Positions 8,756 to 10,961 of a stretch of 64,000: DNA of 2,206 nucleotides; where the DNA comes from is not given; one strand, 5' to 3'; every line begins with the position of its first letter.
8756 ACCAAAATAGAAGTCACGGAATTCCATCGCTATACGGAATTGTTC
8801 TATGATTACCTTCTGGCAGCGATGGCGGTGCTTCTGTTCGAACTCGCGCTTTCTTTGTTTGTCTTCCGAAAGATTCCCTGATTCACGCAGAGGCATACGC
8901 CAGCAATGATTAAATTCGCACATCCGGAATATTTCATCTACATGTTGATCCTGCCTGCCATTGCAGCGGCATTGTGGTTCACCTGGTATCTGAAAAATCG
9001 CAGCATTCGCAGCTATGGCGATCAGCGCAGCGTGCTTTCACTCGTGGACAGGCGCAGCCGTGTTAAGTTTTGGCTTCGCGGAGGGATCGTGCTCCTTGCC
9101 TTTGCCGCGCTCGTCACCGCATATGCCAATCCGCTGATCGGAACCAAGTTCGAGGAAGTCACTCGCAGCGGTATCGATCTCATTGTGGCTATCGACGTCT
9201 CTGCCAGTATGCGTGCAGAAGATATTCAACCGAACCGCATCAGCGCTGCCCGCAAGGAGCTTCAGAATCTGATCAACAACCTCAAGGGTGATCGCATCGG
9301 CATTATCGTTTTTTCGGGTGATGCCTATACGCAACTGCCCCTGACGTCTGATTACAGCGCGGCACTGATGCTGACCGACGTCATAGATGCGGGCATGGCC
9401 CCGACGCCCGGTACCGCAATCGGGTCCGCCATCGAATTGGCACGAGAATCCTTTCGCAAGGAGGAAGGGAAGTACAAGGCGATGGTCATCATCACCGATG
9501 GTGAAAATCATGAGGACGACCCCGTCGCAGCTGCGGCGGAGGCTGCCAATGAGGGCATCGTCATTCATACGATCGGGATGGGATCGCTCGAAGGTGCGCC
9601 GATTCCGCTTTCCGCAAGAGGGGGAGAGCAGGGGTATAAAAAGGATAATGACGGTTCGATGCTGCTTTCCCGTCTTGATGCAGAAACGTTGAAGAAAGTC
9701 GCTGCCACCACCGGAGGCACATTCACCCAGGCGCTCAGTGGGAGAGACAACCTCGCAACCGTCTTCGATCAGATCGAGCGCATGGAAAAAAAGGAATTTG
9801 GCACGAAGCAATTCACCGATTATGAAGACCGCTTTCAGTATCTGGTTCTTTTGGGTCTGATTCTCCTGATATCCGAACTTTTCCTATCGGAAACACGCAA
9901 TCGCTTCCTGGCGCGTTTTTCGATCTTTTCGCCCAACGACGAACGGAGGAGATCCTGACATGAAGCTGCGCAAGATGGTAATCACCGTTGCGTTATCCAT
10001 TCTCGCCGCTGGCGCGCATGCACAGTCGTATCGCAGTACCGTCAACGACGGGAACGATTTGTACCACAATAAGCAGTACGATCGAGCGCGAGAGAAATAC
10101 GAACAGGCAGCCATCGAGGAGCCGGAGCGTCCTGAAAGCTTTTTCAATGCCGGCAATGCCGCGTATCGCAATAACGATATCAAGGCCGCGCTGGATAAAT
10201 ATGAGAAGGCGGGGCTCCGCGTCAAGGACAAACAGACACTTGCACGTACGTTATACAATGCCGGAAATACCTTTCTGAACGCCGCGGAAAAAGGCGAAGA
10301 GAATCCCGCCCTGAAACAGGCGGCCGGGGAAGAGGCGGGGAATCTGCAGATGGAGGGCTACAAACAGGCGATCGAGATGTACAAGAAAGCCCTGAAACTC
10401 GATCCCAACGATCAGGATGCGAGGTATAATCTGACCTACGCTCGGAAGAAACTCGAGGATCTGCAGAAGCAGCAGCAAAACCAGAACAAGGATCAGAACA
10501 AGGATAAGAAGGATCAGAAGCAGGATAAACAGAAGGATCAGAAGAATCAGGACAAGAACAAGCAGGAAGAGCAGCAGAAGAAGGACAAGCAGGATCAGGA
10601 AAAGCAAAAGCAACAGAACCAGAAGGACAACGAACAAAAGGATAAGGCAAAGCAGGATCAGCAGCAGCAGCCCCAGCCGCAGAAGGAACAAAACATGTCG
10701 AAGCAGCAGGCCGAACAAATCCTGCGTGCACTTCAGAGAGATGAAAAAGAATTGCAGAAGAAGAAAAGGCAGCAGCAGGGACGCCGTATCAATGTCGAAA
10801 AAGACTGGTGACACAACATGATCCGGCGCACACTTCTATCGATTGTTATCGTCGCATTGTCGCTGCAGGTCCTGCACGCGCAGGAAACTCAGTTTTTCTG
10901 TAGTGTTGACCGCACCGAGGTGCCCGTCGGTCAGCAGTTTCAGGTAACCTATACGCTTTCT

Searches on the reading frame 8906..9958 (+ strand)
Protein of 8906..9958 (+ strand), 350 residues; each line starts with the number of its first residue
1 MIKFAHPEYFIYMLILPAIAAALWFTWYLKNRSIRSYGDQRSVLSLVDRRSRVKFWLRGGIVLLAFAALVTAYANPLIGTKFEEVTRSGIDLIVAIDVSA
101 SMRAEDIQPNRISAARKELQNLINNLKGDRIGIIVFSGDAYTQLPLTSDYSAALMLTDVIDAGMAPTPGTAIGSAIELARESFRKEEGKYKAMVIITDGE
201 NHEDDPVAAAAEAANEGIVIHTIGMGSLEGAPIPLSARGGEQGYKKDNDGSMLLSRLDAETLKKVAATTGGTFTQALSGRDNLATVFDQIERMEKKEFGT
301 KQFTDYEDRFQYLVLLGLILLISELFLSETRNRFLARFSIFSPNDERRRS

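Call 10: search_protein_families(library=pfam, proteins=[window:8906-9958:+])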
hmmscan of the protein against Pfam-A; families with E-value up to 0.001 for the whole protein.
window:8906-9958:+ (350 aa): 5 families
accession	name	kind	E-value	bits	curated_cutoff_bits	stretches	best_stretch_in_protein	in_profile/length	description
PF13519.12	VWA_2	-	1.2e-20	74.6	27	1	92-200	1-107/107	von Willebrand factor type A domain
PF00092.34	VWA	-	1.4e-20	74.7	23.8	1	91-227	1-141/174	von Willebrand factor type A domain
PF06707.17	DUF1194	-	1.7e-05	24.6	27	1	90-225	4-154/206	Protein of unknown function (DUF1194)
PF13768.12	VWA_3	-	0.00031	21.3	27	0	91-229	2-138/155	von Willebrand factor type A domain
PF07584.16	BatA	-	0.0008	20.2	25.9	1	1-76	1-77/77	Aerotolerance regulator N-terminal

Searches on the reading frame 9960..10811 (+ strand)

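Call 10: search_protein_families(library=pfam, proteins=[window:9960-10811:+])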
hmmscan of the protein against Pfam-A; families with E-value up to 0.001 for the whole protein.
window:9960-10811:+ (283 aa): 10 families
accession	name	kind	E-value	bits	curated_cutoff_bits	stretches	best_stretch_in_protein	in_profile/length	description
PF07719.23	TPR_2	-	1.4e-12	47.1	27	0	31-56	8-33/34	Tetratricopeptide repeat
PF13414.12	TPR_11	-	4.3e-12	45.9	26.8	1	134-164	10-40/42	TPR repeat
PF13432.12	TPR_16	-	1.8e-10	41.5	32.7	1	31-84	4-57/65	Tetratricopeptide repeat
PF00515.34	TPR_1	-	3.6e-09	36.5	27.8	1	134-151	17-34/34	Tetratricopeptide repeat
PF14559.12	TPR_19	-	1.4e-07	32.2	25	1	134-162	7-35/68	Tetratricopeptide repeat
PF13431.12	TPR_17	-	1.7e-06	28.3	24.4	1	141-173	2-34/34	Tetratricopeptide repeat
PF13428.12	TPR_14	-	0.00038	21.3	23.5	0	134-158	17-41/44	Tetratricopeptide repeat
PF13371.12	TPR_9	-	0.0006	20.2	35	0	37-83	8-54/73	Tetratricopeptide repeat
PF13424.12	TPR_12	-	0.00073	20.1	30.1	0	31-84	10-71/77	Tetratricopeptide repeat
PF12895.13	ANAPC3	-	0.00081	20.1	27.2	0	38-93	3-58/82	Anaphase-promoting complex, cyclosome, subunit 3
